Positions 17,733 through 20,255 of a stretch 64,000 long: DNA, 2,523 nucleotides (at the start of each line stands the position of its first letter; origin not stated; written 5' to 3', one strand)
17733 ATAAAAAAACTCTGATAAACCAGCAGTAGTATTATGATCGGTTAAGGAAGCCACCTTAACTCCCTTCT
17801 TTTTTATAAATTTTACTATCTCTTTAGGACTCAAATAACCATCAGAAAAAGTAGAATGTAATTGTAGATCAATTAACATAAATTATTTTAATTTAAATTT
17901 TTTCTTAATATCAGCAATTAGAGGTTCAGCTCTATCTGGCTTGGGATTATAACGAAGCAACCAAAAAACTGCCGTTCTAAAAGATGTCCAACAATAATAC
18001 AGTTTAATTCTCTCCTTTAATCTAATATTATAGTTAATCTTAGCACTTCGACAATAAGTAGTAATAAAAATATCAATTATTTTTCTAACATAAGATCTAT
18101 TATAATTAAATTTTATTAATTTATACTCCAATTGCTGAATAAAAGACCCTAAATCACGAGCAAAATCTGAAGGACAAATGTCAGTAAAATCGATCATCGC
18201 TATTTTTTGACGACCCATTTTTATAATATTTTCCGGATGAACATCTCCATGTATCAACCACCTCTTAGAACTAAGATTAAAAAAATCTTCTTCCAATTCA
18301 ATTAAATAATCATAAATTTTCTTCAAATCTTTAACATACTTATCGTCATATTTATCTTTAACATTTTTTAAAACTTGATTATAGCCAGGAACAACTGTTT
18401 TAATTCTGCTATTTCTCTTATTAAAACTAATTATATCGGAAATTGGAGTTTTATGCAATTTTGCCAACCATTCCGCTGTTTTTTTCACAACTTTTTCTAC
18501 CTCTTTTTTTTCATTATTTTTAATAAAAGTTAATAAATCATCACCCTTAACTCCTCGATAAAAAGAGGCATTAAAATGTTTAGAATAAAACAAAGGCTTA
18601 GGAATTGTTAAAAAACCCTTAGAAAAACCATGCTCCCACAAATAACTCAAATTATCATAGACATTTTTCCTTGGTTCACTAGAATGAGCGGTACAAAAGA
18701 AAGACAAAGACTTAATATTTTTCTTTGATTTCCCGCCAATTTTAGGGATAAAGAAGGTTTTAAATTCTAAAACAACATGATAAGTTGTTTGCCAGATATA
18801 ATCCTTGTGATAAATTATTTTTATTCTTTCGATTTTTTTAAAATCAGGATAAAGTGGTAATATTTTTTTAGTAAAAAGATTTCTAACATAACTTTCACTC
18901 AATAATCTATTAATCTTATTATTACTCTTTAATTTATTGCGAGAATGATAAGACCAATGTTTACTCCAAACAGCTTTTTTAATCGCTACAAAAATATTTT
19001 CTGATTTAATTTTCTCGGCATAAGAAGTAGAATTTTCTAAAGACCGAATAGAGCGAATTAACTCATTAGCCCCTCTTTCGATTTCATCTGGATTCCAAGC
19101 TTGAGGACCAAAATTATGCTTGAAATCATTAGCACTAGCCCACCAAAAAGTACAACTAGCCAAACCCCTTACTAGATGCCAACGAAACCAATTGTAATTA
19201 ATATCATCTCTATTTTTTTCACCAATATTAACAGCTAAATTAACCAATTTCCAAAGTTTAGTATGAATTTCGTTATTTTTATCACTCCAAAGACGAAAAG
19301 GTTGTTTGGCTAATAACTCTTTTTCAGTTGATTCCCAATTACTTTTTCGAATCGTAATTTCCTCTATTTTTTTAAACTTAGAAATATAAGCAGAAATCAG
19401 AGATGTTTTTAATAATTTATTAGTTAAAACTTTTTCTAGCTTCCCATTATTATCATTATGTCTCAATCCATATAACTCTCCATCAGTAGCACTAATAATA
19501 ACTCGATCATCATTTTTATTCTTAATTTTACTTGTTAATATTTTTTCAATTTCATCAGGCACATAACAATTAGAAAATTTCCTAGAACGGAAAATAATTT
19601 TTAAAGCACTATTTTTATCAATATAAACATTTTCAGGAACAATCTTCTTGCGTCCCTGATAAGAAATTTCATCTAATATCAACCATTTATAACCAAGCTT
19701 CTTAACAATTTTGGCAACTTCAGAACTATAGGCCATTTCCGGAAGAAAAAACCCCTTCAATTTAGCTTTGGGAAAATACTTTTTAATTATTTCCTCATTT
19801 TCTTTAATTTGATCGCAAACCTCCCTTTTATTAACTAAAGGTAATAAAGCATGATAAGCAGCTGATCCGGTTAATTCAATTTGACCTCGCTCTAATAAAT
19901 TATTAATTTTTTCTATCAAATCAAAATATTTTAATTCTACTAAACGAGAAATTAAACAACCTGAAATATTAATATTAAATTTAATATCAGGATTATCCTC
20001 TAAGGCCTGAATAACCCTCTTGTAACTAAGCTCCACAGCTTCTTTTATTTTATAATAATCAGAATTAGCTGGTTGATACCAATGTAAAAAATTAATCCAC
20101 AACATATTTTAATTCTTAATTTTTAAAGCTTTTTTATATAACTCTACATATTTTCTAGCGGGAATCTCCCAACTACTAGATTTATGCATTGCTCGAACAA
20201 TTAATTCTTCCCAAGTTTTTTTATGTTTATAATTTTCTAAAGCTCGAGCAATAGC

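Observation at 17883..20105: GH57 glycoside hydrolase fused to an APH/maltokinase-like kinase, next to glgA and a PHP phosphoesterase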

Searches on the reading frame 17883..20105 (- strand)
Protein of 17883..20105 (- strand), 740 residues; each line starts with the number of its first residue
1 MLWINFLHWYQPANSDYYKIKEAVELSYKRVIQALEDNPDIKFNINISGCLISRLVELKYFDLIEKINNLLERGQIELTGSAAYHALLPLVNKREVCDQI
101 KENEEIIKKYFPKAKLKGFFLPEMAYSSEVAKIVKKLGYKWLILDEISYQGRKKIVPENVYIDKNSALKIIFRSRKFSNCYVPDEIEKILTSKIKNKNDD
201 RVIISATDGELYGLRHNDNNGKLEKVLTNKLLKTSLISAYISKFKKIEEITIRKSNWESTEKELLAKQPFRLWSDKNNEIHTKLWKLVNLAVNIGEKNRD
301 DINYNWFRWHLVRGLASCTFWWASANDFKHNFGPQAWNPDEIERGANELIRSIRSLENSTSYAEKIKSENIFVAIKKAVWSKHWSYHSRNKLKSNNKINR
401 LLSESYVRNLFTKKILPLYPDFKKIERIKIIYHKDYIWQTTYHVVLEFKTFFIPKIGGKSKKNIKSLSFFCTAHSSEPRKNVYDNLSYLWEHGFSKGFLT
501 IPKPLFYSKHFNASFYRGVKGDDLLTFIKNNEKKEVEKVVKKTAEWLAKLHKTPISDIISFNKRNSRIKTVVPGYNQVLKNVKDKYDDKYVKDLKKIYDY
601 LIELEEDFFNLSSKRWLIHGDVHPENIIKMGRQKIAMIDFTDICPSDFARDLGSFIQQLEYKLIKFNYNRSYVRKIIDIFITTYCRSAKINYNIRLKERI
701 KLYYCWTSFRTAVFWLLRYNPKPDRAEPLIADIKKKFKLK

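Call 5: search_protein_families(library=pfam, proteins=[window:17883-20105:-], max_evalue=0.01)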
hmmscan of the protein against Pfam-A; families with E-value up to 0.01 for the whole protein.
window:17883-20105:- (740 aa): 4 families
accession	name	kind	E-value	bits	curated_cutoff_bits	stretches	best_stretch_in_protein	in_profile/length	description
PF03065.20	Glyco_hydro_57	-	1e-29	104.2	21.2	1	22-249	50-287/291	Glycosyl hydrolase family 57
PF01636.29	APH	-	5.3e-13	49.7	23.2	1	475-656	33-210/239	Phosphotransferase enzyme family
PF01074.27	Glyco_hydro_38N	-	6.8e-09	35.9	25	1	9-161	14-160/270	Glycosyl hydrolases family 38 N-terminal domain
PF01522.26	Polysacc_deac_1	-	0.00013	22.4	23.1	1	65-140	49-122/124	Polysaccharide deacetylase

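Call 6: search_protein_families(library=ncbifam, proteins=[window:17883-20105:-], max_evalue=0.01)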
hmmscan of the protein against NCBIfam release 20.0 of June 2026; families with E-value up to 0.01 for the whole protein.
window:17883-20105:- (740 aa): 9 families
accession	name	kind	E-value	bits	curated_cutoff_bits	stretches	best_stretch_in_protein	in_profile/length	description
NF041133.1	branch_enz_Thcocales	equivalog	3.1e-09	35.9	1000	1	62-129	122-189/553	1,4-alpha-glucan branching protein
NF041566.1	branchenz_Thermus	equivalog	6.9e-09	35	920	1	62-128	122-188/527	1,4-alpha-glucan branching protein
NF033068.1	APH_3p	equivalog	8.6e-07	28.7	205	1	519-696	86-251/255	APH(3') family aminoglycoside O-phosphotransferase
NF003558.0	PRK05231.1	equivalog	7.2e-05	21.9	271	1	532-669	109-241/322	homoserine kinase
TIGR02721.1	ycfN_thiK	equivalog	7.6e-05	22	299.45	1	616-721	147-238/256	thiamine kinase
NF033064.0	APH_3p_IIIa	exception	7.7e-05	22.3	530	1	496-661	68-230/264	aminoglycoside O-phosphotransferase APH(3')-IIIa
NF008738.0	PRK11768.1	equivalog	0.00017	21.1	194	1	538-652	121-232/327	serine/threonine protein kinase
TIGR03724.2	arch_bud32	equivalog_domain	0.0044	16.5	125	0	616-687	105-172/193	KEOPS complex kinase/ATPase Bud32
NF050082.1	ATPase_MABP1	exception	0.0049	15.7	800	1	608-657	267-318/435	macrolide-binding ATPase MABP-1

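Call 7: search_solved_structures(query=window:17883-20105:-, max_evalue=1, show_alignments=3)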
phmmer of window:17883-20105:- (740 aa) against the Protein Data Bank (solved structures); distinct sequences matched with E-value up to 1: 10.
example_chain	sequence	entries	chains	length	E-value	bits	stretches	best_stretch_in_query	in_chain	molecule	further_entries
1k1w_A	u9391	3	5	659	2.6e-12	49.3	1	6-152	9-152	4-ALPHA-GLUCANOTRANSFERASE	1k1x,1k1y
2bkk_A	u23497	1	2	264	0.00037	22.3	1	496-639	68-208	AMINOGLYCOSIDE 3'-PHOSPHOTRANSFERASE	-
1l8t_A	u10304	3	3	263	0.0006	21.6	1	496-639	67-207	Aminoglycoside 3'-Phosphotransferase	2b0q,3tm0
1j7i_A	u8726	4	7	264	0.00061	21.6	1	496-639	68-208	AMINOGLYCOSIDE 3'-PHOSPHOTRANSFERASE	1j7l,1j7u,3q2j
3n8t_A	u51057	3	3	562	0.00092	21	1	61-127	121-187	alpha-amylase, GH57 family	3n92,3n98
5wu7_A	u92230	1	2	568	0.0013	20.4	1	63-128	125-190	Uncharacterized protein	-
1ufa_A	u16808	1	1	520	0.013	17.1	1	62-127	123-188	TT1467 protein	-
3p0b_A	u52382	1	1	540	0.014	17.1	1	62-127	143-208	TT1467 protein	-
8pvs_A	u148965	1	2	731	0.18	13.4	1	392-467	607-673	Alpha-1,3-galactosidase B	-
7ufr_A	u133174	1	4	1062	0.72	11.4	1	29-155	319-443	Alpha-mannosidase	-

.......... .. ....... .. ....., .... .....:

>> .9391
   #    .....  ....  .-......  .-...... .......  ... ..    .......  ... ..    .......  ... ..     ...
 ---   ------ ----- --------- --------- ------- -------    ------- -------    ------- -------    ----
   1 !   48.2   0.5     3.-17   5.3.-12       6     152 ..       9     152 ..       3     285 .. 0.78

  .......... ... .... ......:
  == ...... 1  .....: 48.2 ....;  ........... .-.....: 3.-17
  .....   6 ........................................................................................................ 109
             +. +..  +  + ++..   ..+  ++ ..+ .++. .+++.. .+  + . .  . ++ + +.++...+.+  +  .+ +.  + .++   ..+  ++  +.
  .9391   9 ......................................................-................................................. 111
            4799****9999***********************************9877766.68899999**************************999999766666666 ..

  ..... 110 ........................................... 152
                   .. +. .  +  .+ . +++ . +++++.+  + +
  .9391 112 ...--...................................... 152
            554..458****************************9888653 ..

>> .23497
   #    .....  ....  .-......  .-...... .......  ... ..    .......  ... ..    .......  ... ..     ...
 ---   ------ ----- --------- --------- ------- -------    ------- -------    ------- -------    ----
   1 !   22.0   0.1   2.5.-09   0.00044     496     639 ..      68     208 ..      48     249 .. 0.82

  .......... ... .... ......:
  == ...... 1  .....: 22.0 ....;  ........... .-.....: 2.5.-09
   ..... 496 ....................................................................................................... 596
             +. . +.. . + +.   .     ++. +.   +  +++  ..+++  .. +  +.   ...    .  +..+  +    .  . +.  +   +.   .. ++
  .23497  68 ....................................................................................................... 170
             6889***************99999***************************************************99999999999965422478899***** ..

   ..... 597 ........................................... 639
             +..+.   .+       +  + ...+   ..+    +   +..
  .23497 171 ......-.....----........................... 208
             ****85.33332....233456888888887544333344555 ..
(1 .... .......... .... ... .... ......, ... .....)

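Call 8: find_homologous_proteins(query=window:17883-20105:-)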
Query window:17883-20105:- (740 aa): 125 proteins with E <= 0.001 among 8000 candidates; the best 120 are listed.
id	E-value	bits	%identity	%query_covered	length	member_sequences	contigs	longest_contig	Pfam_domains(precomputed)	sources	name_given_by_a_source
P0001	0.0e+0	1547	89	100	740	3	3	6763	PF03065.21,PF01074.29,PF01636.30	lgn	-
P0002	0.0e+0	1396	81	100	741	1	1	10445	PF03065.21,PF01074.29,PF01636.30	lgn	-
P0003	0.0e+0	1369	79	100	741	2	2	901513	PF03065.21,PF01522.27,PF01074.29,PF01636.30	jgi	jgi:4-alpha-glucanotransferase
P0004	0.0e+0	1351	78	100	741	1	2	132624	PF03065.21,PF01522.27,PF01074.29,PF01636.30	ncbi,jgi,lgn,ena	-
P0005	0.0e+0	1258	74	100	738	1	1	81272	PF03065.21,PF01074.29,PF01636.30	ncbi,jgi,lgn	ncbi:MAG: phosphotransferase [Patescibacteria group bacterium]|jgi:aminoglycoside phosphotransferase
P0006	0.0e+0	1210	72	100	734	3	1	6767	PF03065.21,PF01074.29,PF01636.30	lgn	-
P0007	0.0e+0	1145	69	100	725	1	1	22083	PF03065.21,PF01074.29,PF01636.30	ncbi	-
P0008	0.0e+0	1139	68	100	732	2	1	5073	PF03065.21,PF01074.29,PF01636.30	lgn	-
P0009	0.0e+0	1123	66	100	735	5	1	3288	PF03065.21,PF01636.30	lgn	-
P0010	0.0e+0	1110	66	100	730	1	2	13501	PF03065.21,PF01636.30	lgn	-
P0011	0.0e+0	1046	64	98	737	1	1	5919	PF03065.21,PF01074.29,PF01636.30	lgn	-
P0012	0.0e+0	1029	62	100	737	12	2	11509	PF03065.21,PF01636.30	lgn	-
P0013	0.0e+0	1026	62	100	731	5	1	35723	PF03065.21,PF01074.29,PF01636.30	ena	-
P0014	0.0e+0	1021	62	100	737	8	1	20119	PF03065.21,PF01074.29,PF01636.30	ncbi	-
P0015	1.4e-285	968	60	100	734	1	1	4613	PF03065.21,PF01636.30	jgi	jgi:thiamine kinase-like enzyme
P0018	3.3e-146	507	37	100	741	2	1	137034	PF03065.21,PF01522.27,PF01633.27,PF01636.30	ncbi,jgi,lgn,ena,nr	ncbi:phosphotransferase [Patescibacteria group bacterium]|nr:phosphotransferase [Patescibacteria gro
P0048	1.6e-118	415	49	52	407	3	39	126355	PF03065.21,PF01074.29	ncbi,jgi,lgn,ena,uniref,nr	ncbi:hypothetical protein GW920_00105 [Candidatus Falkowbacteria bacterium]|uniref:Glycoside hydrola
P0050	1.6e-117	412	48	52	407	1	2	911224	PF03065.21,PF01074.29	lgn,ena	-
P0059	5.5e-114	400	46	52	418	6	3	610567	PF03065.21,PF01074.29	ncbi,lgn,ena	-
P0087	6.9e-53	198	34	50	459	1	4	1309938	PF03065.21,PF01522.27,PF02151.26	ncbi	ncbi:MAG: UvrB/UvrC motif-containing protein [Candidatus Kerfeldbacteria bacterium]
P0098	8.4e-50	188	37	47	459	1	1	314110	PF03065.21,PF01522.27,PF02151.26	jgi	-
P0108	1.4e-45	174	33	48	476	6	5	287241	PF03065.21,PF02151.26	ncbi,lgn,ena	-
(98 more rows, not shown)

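Call 10: find_encoding_contigs(protein=P0003, flank=8000, max_places=2)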
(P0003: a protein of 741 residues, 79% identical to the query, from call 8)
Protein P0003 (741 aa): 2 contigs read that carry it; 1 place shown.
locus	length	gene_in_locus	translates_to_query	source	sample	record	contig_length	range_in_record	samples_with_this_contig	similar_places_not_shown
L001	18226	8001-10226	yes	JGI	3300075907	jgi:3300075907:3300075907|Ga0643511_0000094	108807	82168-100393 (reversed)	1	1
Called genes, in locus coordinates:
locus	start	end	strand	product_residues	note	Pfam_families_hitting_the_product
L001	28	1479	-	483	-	PF13328:HD_4, PF01966:HD, PF04607:RelA_SpoT, PF02824:TGS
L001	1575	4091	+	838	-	PF18895:T4SS_pilin, PF13205:Big_5 (weak)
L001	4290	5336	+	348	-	PF02283:CobU (faint), PF00154:RecA_N, PF06745:ATPase (faint), PF08423:Rad51, PF27531:MT3502_N (weak), PF01637:ATPase_2 (faint), PF21096:RecA_C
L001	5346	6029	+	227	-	PF00696:AA_kinase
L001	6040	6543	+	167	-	PF02075:RuvC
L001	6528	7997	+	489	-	PF08323:Glyco_transf_5, PF13439:Glyco_transf_4, PF00534:Glycos_transf_1, PF13692:Glyco_trans_1_4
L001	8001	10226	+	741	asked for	PF01074:Glyco_hydro_38N, PF01522:Polysacc_deac_1 (faint), PF03065:Glyco_hydro_57, PF01636:APH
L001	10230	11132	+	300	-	PF02811:PHP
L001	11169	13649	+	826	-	-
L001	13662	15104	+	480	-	PF08245:Mur_ligase_M, PF02875:Mur_ligase_C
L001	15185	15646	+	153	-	PF07963:N_methyl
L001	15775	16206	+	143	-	PF07963:N_methyl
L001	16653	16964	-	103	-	PF18291:HU-HIG (weak), PF00216:Bac_DNA_binding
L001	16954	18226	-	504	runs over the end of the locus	PF12072:RNase_Y_N, PF08668:HDOD (faint), PF00013:KH_1, PF22891:KH_PNO1_2nd (weak), PF01966:HD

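Call 11: find_encoding_contigs(protein=P0018, flank=8000, max_places=2)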
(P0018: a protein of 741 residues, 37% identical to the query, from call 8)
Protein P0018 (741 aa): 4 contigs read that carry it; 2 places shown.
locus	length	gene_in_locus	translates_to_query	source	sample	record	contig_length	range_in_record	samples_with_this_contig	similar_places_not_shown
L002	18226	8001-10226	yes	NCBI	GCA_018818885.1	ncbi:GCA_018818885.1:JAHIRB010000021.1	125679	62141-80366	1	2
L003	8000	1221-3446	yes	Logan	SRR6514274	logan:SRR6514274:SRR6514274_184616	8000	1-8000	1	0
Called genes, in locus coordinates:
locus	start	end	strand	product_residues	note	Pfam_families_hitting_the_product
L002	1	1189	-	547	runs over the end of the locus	-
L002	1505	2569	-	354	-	PF01380:SIS (faint), PF10432:bact-PGI_C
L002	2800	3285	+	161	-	PF01936:NYN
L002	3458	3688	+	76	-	PF01541:GIY-YIG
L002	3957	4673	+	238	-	PF20772:TACO1_YebC_N, PF01709:Transcrip_reg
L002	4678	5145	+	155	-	PF02075:RuvC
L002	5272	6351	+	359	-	PF00723:Glyco_hydro_15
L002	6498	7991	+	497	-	PF08323:Glyco_transf_5, PF13439:Glyco_transf_4, PF00534:Glycos_transf_1, PF13692:Glyco_trans_1_4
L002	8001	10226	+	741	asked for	PF01522:Polysacc_deac_1 (weak), PF03065:Glyco_hydro_57, PF01636:APH, PF01633:Choline_kinase (weak)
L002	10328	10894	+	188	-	-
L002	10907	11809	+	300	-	PF00480:ROK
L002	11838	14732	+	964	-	PF00912:Transgly, PF00905:Transpeptidase, PF17957:Big_7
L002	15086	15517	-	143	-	-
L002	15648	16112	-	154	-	PF14512:TM1586_NiRdase (faint), PF00881:Nitroreductase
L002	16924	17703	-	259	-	PF00459:Inositol_P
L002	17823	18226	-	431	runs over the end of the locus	-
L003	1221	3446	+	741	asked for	PF01522:Polysacc_deac_1 (weak), PF03065:Glyco_hydro_57, PF01636:APH, PF01633:Choline_kinase (weak)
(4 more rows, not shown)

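Call 12: find_encoding_contigs(protein=P0050, flank=8000, max_places=2)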
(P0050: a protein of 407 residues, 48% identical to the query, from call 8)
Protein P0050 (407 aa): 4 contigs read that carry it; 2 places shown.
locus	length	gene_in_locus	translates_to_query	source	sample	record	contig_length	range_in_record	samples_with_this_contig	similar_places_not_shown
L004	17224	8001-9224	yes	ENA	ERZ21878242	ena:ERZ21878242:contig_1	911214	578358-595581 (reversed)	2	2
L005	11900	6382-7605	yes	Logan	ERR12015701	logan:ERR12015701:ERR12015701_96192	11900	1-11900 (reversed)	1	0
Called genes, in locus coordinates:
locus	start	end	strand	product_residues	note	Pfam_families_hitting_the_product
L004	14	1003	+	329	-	PF01820:Dala_Dala_lig_N, PF02786:CPSase_L_D2, PF07478:Dala_Dala_lig_C, PF02222:ATP-grasp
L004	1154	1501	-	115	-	-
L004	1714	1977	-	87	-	-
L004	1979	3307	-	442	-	PF23462:LysM3_NFP (faint), PF23473:LysM3_LYK4_5 (weak), PF01476:LysM, PF01551:Peptidase_M23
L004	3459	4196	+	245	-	PF00300:His_Phos_1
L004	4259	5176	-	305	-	-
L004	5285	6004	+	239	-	PF20772:TACO1_YebC_N, PF01709:Transcrip_reg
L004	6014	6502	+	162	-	PF02075:RuvC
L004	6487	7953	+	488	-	PF08323:Glyco_transf_5, PF20706:GT4-conflict (faint), PF13439:Glyco_transf_4, PF13579:Glyco_trans_4_4 (weak), PF00534:Glycos_transf_1, PF13692:Glyco_trans_1_4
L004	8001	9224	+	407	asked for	PF01074:Glyco_hydro_38N (weak), PF03065:Glyco_hydro_57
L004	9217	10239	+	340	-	PF01636:APH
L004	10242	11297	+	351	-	PF04230:PS_pyruv_trans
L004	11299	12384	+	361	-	PF01545:Cation_efflux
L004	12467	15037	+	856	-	PF13491:FtsK_4TM, PF17854:FtsK_alpha, PF01580:FtsK_SpoIIIE, PF09397:FtsK_gamma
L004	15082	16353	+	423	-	PF02177:APP_N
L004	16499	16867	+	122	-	PF18962:Por_Secre_tail (weak)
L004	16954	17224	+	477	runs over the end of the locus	PF08245:Mur_ligase_M, PF02875:Mur_ligase_C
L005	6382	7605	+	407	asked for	PF01074:Glyco_hydro_38N (weak), PF03065:Glyco_hydro_57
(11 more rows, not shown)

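Call 13: find_encoding_contigs(protein=P0059, flank=6000, max_places=1)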
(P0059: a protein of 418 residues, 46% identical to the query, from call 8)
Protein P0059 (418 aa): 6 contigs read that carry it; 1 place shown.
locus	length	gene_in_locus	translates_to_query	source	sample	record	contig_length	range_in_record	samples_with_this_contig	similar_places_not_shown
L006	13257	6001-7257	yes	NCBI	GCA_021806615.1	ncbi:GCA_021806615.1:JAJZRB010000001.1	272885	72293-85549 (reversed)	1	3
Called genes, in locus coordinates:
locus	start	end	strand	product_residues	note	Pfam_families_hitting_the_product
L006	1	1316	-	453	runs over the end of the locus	PF23473:LysM3_LYK4_5 (weak), PF01476:LysM, PF01551:Peptidase_M23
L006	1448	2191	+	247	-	PF00300:His_Phos_1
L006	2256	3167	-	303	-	-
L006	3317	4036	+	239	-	PF20772:TACO1_YebC_N, PF01709:Transcrip_reg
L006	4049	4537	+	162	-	PF02075:RuvC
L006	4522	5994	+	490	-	PF08323:Glyco_transf_5, PF20706:GT4-conflict (faint), PF13439:Glyco_transf_4, PF13579:Glyco_trans_4_4 (weak), PF00534:Glycos_transf_1, PF13692:Glyco_trans_1_4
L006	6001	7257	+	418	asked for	PF01074:Glyco_hydro_38N (faint), PF03065:Glyco_hydro_57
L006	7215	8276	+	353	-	PF01636:APH, PF01633:Choline_kinase (weak)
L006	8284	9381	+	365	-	PF04230:PS_pyruv_trans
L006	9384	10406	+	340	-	PF01545:Cation_efflux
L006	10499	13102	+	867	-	PF13491:FtsK_4TM, PF17854:FtsK_alpha, PF01580:FtsK_SpoIIIE, PF09397:FtsK_gamma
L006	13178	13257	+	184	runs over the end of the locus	PF07638:Sigma70_ECF (faint), PF04542:Sigma70_r2, PF08281:Sigma70_r4_2, PF04545:Sigma70_r4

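Call 14: find_encoding_contigs(protein=P0048, flank=6000, max_places=1)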
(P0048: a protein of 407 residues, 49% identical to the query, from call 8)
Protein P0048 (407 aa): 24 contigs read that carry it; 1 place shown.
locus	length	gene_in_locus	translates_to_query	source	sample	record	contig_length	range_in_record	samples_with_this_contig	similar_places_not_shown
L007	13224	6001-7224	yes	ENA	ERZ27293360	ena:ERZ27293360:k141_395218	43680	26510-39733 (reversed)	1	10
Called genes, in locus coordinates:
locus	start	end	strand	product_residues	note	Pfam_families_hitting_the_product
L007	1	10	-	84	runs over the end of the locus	-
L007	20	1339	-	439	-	PF01476:LysM, PF23473:LysM3_LYK4_5 (weak), PF01476:LysM, PF23473:LysM3_LYK4_5 (weak), PF01551:Peptidase_M23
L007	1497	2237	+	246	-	PF00300:His_Phos_1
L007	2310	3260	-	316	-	-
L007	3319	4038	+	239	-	PF20772:TACO1_YebC_N, PF01709:Transcrip_reg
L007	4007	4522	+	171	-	PF02075:RuvC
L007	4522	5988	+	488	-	PF08323:Glyco_transf_5, PF13439:Glyco_transf_4, PF13579:Glyco_trans_4_4 (weak), PF00534:Glycos_transf_1, PF13692:Glyco_trans_1_4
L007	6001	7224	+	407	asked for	PF01074:Glyco_hydro_38N, PF03065:Glyco_hydro_57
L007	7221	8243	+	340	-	PF01636:APH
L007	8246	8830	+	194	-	-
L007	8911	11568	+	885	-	PF13491:FtsK_4TM, PF17854:FtsK_alpha, PF01580:FtsK_SpoIIIE, PF09397:FtsK_gamma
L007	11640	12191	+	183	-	PF07638:Sigma70_ECF (weak), PF04542:Sigma70_r2, PF08281:Sigma70_r4_2, PF04545:Sigma70_r4 (faint)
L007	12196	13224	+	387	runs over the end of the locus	-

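Call 15: find_encoding_contigs(protein=P0087, flank=6000, max_places=1)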
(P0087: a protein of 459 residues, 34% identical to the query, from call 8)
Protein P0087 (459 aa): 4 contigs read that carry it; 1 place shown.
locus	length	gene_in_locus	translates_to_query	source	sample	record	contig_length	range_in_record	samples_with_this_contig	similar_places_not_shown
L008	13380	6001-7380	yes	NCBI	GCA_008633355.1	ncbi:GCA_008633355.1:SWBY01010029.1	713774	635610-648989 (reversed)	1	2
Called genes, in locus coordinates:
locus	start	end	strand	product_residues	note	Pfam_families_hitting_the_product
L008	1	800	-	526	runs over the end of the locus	-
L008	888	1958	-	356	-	PF01380:SIS (weak), PF10432:bact-PGI_C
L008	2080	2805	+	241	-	PF20772:TACO1_YebC_N, PF01709:Transcrip_reg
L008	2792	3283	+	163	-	PF02075:RuvC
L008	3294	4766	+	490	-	PF08323:Glyco_transf_5, PF13439:Glyco_transf_4 (weak), PF00534:Glycos_transf_1, PF13692:Glyco_trans_1_4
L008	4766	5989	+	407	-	PF03065:Glyco_hydro_57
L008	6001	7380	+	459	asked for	PF03065:Glyco_hydro_57, PF01522:Polysacc_deac_1 (faint), PF02151:UVR (weak)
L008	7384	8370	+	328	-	-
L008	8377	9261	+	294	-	PF02811:PHP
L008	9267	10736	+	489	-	PF08323:Glyco_transf_5, PF20706:GT4-conflict (faint), PF13439:Glyco_transf_4 (faint), PF00534:Glycos_transf_1, PF13692:Glyco_trans_1_4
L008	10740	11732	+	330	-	PF16268:DUF4921 (faint), PF16285:DUF4931_N, PF01087:GalP_UDP_transf, PF01230:HIT (faint)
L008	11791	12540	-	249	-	-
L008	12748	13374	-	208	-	-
